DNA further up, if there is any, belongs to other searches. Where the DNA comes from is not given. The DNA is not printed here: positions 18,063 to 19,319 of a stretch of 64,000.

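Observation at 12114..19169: Uncharacterised sugar-acid-type catabolic operon (IclR regulator; DHDPS-like, UxaA/GarD-like, PdxA-like, MFS, amidohydrolase-2)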

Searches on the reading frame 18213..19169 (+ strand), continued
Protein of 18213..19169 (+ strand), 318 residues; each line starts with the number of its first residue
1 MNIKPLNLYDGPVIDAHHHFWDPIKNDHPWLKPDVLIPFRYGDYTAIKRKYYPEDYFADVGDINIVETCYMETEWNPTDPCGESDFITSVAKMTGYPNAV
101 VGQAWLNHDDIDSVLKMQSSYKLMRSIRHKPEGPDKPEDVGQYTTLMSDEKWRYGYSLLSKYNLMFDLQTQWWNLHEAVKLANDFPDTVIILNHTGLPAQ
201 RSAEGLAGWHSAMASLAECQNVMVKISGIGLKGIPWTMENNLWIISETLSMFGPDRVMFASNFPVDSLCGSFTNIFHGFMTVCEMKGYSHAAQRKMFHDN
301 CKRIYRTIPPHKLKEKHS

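Call 77: search_protein_families(proteins=[L054:4860-5858:+, L054:5860-6483:+, L054:8963-9805:+, L054:10111-10893:-, L054:160-618:-, L054:1037-2005:-, L054:3825-4829:+, L053:8957-9970:+, L053:12961-14136:+, L053:14190-15179:+], library=ncbifam, max_evalue=1e-8)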
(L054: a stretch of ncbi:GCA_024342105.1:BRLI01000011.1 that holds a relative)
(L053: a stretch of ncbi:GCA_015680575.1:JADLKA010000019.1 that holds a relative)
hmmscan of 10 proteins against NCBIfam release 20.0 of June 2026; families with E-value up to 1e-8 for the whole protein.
L054:4860-5858:+ (332 aa): 4 families
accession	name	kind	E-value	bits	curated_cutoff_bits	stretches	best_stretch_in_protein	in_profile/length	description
NF011049.0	PRK14479.1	subfamily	4.6e-126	421.6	492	1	7-332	2-329/568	dihydroxyacetone kinase family protein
TIGR02363.1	dhaK1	equivalog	2.2e-109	365.5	406.25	1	7-330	2-329/329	dihydroxyacetone kinase subunit DhaK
TIGR02361.1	dak_ATP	equivalog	1.9e-84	284.4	574.95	1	7-331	1-344/583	glycerone kinase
TIGR02362.1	dhaK1b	equivalog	9.9e-65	218.8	413.25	1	9-318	2-315/326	DhaKLM operon coactivator DhaQ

L054:5860-6483:+ (207 aa): 3 families
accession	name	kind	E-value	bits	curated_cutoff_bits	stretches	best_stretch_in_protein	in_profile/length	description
TIGR02365.1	dha_L_ycgS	equivalog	6.7e-54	182.6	138.3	1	8-204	2-195/196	dihydroxyacetone kinase subunit DhaL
NF011049.0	PRK14479.1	subfamily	3.4e-52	177.8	492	1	5-205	362-564/568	dihydroxyacetone kinase family protein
TIGR02361.1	dak_ATP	equivalog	4.8e-38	131.1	574.95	1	4-201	382-580/583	glycerone kinase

L054:8963-9805:+ (280 aa): 0 families

L054:10111-10893:- (260 aa): 8 families
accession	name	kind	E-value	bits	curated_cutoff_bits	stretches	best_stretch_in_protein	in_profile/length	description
NF000722.0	PRK00042.2-1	equivalog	1.6e-112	374.9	293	1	1-255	1-249/256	triose-phosphate isomerase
NF010569.0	PRK13962.1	equivalog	1.8e-73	247.8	883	1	2-253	397-643/645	bifunctional phosphoglycerate kinase/triosephosphate isomerase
NF012036.0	PRK15492.1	equivalog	2.1e-66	224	509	1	1-251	2-255/261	triosephosphate isomerase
NF011497.0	PRK14905.1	equivalog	4.8e-65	220.2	485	1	2-251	4-256/357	triosephosphate isomerase/PTS system glucose/sucrose-specific transporter subunit IIB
NF011163.0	PRK14565.1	equivalog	1.4e-44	152.5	298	1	5-253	4-233/240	triosephosphate isomerase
NF000728.0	PRK00042.3-2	equivalog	3.1e-40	138.2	255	1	7-254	4-229/231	triose-phosphate isomerase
TIGR00419.1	tim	equivalog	1e-36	126.9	130.6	1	5-244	1-227/228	triose-phosphate isomerase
NF000729.0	PRK00042.3-3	equivalog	1.3e-22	80.8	309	1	54-251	46-231/234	triose-phosphate isomerase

L054:160-618:- (152 aa): 11 families
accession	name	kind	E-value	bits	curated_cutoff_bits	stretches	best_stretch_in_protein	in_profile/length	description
NF004051.0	PRK05571.1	subfamily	1.1e-60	203.7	135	1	3-147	3-147/149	ribose-5-phosphate isomerase B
NF051858.1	EryPhIsonDerIRhiz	equivalog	4.5e-55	185.9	240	1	4-143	3-144/150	D-erythrulose-4-phosphate isomerase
TIGR00689.1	rpiB_lacA_lacB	subfamily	2.4e-48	163.7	88.3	1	4-147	1-144/145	RpiB/LacA/LacB family sugar-phosphate isomerase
TIGR01120.1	rpiB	equivalog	5.1e-47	159.4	138.65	1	4-142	2-139/143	ribose 5-phosphate isomerase B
TIGR02133.1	RPI_actino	equivalog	5e-45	153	168.2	1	4-147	3-147/148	ribose-5-phosphate isomerase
NF006381.0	PRK08622.1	equivalog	3.1e-33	115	234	1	4-134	3-132/171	galactose-6-phosphate isomerase subunit LacB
TIGR01119.1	lacB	equivalog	4.8e-28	98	312.55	1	4-137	3-135/171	galactose-6-phosphate isomerase subunit LacB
NF006380.0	PRK08621.1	equivalog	1.4e-26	93.6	164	1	4-135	3-131/142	galactose-6-phosphate isomerase subunit LacA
NF009258.0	PRK12615.1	equivalog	2.9e-26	92.4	325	1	4-144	3-143/171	galactose-6-phosphate isomerase subunit LacB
TIGR01118.1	lacA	equivalog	5.9e-22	78.3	181.1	1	4-139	3-135/141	galactose-6-phosphate isomerase subunit LacA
NF009257.0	PRK12613.1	equivalog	4.3e-21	75.5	243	1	4-139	3-134/141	galactose-6-phosphate isomerase subunit LacA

L054:1037-2005:- (322 aa): 2 families
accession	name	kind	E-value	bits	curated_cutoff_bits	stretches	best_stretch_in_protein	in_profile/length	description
NF053881.1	TransRegDeoRBac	equivalog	5.5e-50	170.3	420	1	9-316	5-310/311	DNA-binding transcriptional repressor DeoR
NF011947.0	PRK15418.1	equivalog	5.9e-37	127.5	486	1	9-319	15-318/319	transcriptional regulator LsrR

L054:3825-4829:+ (334 aa): 7 families
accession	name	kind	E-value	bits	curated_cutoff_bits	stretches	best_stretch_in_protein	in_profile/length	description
TIGR00557.1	pdxA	equivalog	2.7e-72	243.9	290.35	1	8-330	2-320/320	4-hydroxythreonine-4-phosphate dehydrogenase PdxA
NF002992.0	PRK03743.1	equivalog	5.6e-69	232.9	470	1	3-331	2-329/333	4-hydroxythreonine-4-phosphate dehydrogenase PdxA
NF003699.0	PRK05312.1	equivalog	6.8e-65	219.6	378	1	4-333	3-336/340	4-hydroxythreonine-4-phosphate dehydrogenase PdxA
NF002891.0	PRK03371.1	equivalog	3.4e-63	213.9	583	1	8-315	5-311/326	D-threonate 4-phosphate dehydrogenase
NF002520.0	PRK01909.1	equivalog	1.7e-55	188.7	476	1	5-333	5-326/329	4-hydroxythreonine-4-phosphate dehydrogenase PdxA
NF002744.0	PRK02746.1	equivalog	4.6e-45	154.3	425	1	5-332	9-342/346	4-hydroxythreonine-4-phosphate dehydrogenase PdxA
NF003040.0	PRK03946.1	equivalog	1.2e-35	123.4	376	1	7-331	3-305/307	4-hydroxythreonine-4-phosphate dehydrogenase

L053:8957-9970:+ (337 aa): 7 families
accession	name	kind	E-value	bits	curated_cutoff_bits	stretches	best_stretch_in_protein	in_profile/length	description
TIGR00557.1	pdxA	equivalog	1.8e-74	251.1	290.35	1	8-332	1-319/320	4-hydroxythreonine-4-phosphate dehydrogenase PdxA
NF002992.0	PRK03743.1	equivalog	4.7e-66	223.3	470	1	7-331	5-326/333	4-hydroxythreonine-4-phosphate dehydrogenase PdxA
NF003699.0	PRK05312.1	equivalog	1.7e-63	215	378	1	6-336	4-336/340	4-hydroxythreonine-4-phosphate dehydrogenase PdxA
NF002891.0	PRK03371.1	equivalog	1.2e-60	205.5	583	1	9-330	5-323/326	D-threonate 4-phosphate dehydrogenase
NF002520.0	PRK01909.1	equivalog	7.1e-60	203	476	1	6-336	5-326/329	4-hydroxythreonine-4-phosphate dehydrogenase PdxA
NF002744.0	PRK02746.1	equivalog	1e-53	182.7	425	1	3-334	6-341/346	4-hydroxythreonine-4-phosphate dehydrogenase PdxA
NF003040.0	PRK03946.1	equivalog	9.3e-31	107.3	376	1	8-330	3-301/307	4-hydroxythreonine-4-phosphate dehydrogenase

L053:12961-14136:+ (391 aa): 12 families
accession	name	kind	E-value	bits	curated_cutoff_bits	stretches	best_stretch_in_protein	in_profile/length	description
NF011968.0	PRK15440.1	equivalog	6.1e-72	242.7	393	1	46-382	58-386/395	L-rhamnonate dehydratase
NF010624.0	PRK14017.1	equivalog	3.6e-57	194.2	311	1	47-387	15-360/382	galactonate dehydratase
NF040866.1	AraD_Arch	equivalog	7.5e-55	186.4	650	1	48-388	35-370/372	arabinonate dehydratase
NF040790.2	glucon_galact_dh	equivalog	2.9e-50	171.2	750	1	48-387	26-369/390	bifunctional D-gluconate/D-galactonate dehydratase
NF047820.1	TalGalacDh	equivalog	3e-48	164.6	500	1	47-382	38-359/371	L-talarate/galactarate dehydratase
NF043051.1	ManoateDhtManD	equivalog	3.1e-47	161.3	550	2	47-182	17-151/403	D-mannonate dehydratase ManD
NF011654.0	PRK15072.1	subfamily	2.2e-43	148.7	430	2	47-182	17-151/404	D-galactonate dehydratase family protein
NF043002.1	HProlDhtase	equivalog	2.7e-24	85.7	500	1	49-383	35-358/366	cis-3-hydroxy-L-proline dehydratase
TIGR02534.1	mucon_cyclo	subfamily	8.1e-24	84.3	334.95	1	46-386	28-364/368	muconate/chloromuconate family cycloisomerase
NF041118.1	A_G_epim_Thtga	equivalog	2.5e-13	49.9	500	1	49-310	33-283/341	L-Ala-D/L-Glu epimerase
NF042940.1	racemase_DgcA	equivalog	3.5e-12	46.2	400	1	49-336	28-285/323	N-acetyl-D-Glu racemase DgcA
TIGR01928.1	menC_lowGC_arch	equivalog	6.7e-10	38.5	200.65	1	112-314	89-278/325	o-succinylbenzoate synthase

L053:14190-15179:+ (329 aa): 1 family
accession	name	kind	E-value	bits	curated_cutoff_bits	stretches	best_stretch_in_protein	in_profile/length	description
NF040903.1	GguC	equivalog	7.5e-165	547.8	340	1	1-320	1-322/329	AraD1 family protein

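Call 78: find_encoding_contigs(protein=P0354, flank=9000, max_places=2)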
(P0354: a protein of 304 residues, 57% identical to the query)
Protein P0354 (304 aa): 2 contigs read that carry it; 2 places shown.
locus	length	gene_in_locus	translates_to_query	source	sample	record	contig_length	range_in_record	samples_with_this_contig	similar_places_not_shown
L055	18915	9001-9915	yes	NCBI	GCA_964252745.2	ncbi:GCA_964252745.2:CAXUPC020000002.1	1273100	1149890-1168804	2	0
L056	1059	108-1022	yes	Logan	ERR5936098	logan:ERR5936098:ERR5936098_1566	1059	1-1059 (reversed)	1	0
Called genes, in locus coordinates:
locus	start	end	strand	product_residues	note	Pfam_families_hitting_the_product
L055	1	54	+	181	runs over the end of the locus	PF04290:DctQ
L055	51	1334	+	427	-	PF06808:DctM, PF03600:CitMHS (weak)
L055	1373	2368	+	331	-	PF03480:DctP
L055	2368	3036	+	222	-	PF04199:Cyclase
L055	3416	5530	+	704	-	PF00672:HAMP, PF18947:HAMP_2, PF00015:MCPsignal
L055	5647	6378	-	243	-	-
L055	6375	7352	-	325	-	PF00126:HTH_1, PF03466:LysR_substrate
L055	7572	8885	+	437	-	PF07690:MFS_1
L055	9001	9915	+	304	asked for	PF04909:Amidohydro_2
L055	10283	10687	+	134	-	PF10116:Host_attach, PF18856:baeRF_family12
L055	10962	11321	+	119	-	PF00034:Cytochrom_C (faint)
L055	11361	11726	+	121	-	PF00034:Cytochrom_C, PF13442:Cytochrome_CBB3 (weak)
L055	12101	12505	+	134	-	PF10116:Host_attach, PF18856:baeRF_family12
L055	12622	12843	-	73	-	PF11127:YgaP-like_TM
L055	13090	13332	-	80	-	-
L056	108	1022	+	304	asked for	PF04909:Amidohydro_2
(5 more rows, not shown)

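Call 92: predict_structure(alignment_id=A2)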
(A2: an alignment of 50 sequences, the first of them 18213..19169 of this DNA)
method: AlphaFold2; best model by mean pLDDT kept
length: 318 residues; sequences in the alignment: 50
mean_pLDDT: 93.0   pTM: 0.92
mean pLDDT of the five models: 93.0, 92.6, 92.3, 91.0, 90.2
residues with pLDDT >= 90: 252; 70-90: 54; 50-70: 10; < 50: 2
segments of 3 or more residues with pLDDT < 50: none
pLDDT, mean of each block of 10 residues (from residue 1): 81 97 84 72 84 97 97 82 93 97 95 97 96 89 91 98 97 96 98 93 95 98 95 91 98 98 92 97 98 99 98 77
secondary structure, 60 per line:
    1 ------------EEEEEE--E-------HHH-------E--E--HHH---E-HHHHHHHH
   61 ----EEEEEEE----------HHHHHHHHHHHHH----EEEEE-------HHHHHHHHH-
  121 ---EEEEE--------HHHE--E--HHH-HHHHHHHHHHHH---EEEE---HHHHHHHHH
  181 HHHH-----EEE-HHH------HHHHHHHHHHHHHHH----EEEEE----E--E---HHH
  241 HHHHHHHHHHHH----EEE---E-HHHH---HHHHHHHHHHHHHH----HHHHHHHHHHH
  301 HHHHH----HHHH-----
elements in order: E13-18 H53-60 E65-71 H82-94 E99-103 H111-119 E124-128 H150-161 E165-168 H172-184 E190-192 H203-217 E222-226 H238-252 E257-259 H265-268 H272-285 H290-305 H310-313

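Call 94: fold_search(model_id=the predicted structure, library=pdb)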
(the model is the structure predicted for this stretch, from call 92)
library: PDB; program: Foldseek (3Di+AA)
matches with E <= 10: 1514; with E <= 0.001: 71
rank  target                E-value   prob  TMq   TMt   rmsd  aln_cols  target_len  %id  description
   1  4dlf                  3.8e-18  1.00  0.75  0.83   3.3       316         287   20  Crystal structure of an amidohydrolase (COG3618) from burkholderia multivorans (TARGET EFI-500235) with bound ZN, space  (released 2012-02-29)
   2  4do7_A                3.4e-17  1.00  0.75  0.83   3.2       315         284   20  Crystal structure of an amidohydrolase (cog3618) from burkholderia multivorans (target efi-500235) with bound zn, spac (released 2012-02-29)
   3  6uvz_A                9.9e-15  1.00  0.65  0.80   4.0       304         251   20  Amidohydrolase 2 from Bifidobacterium longum subsp. infantis (released 2020-02-26)
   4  6uvz_D                1.5e-14  1.00  0.64  0.81   4.3       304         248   21  Amidohydrolase 2 from Bifidobacterium longum subsp. infantis (released 2020-02-26)
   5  6uvz_E                2.0e-14  1.00  0.65  0.82   4.2       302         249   21  Amidohydrolase 2 from Bifidobacterium longum subsp. infantis (released 2020-02-26)
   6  6uvz_B                4.6e-14  1.00  0.64  0.80   4.3       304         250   21  Amidohydrolase 2 from Bifidobacterium longum subsp. infantis (released 2020-02-26)
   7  4i6k                  2.0e-10  1.00  0.66  0.78   3.8       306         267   12  Crystal structure of probable 2-PYRONE-4,6-DICARBOXYLIC ACID HYDROLASE ABAYE1769 (TARGET EFI-505029) from Acinetobacter  (released 2012-12-12)
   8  4dia                  9.2e-10  1.00  0.61  0.67   5.3       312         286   16  CRYSTAL STRUCTURE OF THE D248N mutant of 2-PYRONE-4,6-DICARBOXYLIC ACID HYDROLASE FROM SPHINGOMONAS PAUCIMOBILIS complex (released 2012-10-03)
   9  4d8l                  9.2e-10  1.00  0.62  0.66   5.7       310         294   15  Crystal structure of the 2-pyrone-4,6-dicarboxylic acid hydrolase from sphingomonas paucimobilis (released 2012-01-25)
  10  4di8_A                3.2e-09  1.00  0.58  0.62   6.0       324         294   14  CRYSTAL STRUCTURE OF THE D248A mutant of 2-PYRONE-4,6-DICARBOXYLIC ACID HYDROLASE FROM SPHINGOMONAS PAUCIMOBILIS compl (released 2012-10-03)
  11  4di9                  5.0e-09  1.00  0.58  0.62   5.9       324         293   14  CRYSTAL STRUCTURE OF THE D248A mutant of 2-PYRONE-4,6-DICARBOXYLIC ACID HYDROLASE FROM SPHINGOMONAS PAUCIMOBILIS complex (released 2012-10-03)
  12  4l6d_A                8.1e-09  1.00  0.60  0.57   7.0       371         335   12  Crystal structure of 5-carboxyvanillate decarboxylase from Sphingomonas paucimobilis complexed with vanillic acid (released 2013-11-13)
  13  2dvt_C                8.6e-09  1.00  0.59  0.59   7.0       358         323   13  Crystal Structure of 2,6-Dihydroxybenzoate Decarboxylase from Rhizobium (released 2006-09-19)
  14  2ffi_A                1.0e-08  1.00  0.63  0.72   4.9       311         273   16  Crystal Structure of Putative 2-Pyrone-4,6-Dicarboxylic Acid Hydrolase from Pseudomonas putida, Northeast Structural G (released 2005-12-27)
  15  2dvt_A                1.2e-08  1.00  0.58  0.57   7.1       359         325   14  Crystal Structure of 2,6-Dihydroxybenzoate Decarboxylase from Rhizobium (released 2006-09-19)
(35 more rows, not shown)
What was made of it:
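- Amidohydrolase: the model is closest to L-fucono-1,5-lactonase (call 94).
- Tried and rejected: A decarboxylase-class assignment for the amidohydrolase, on fold ranking (call 94).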
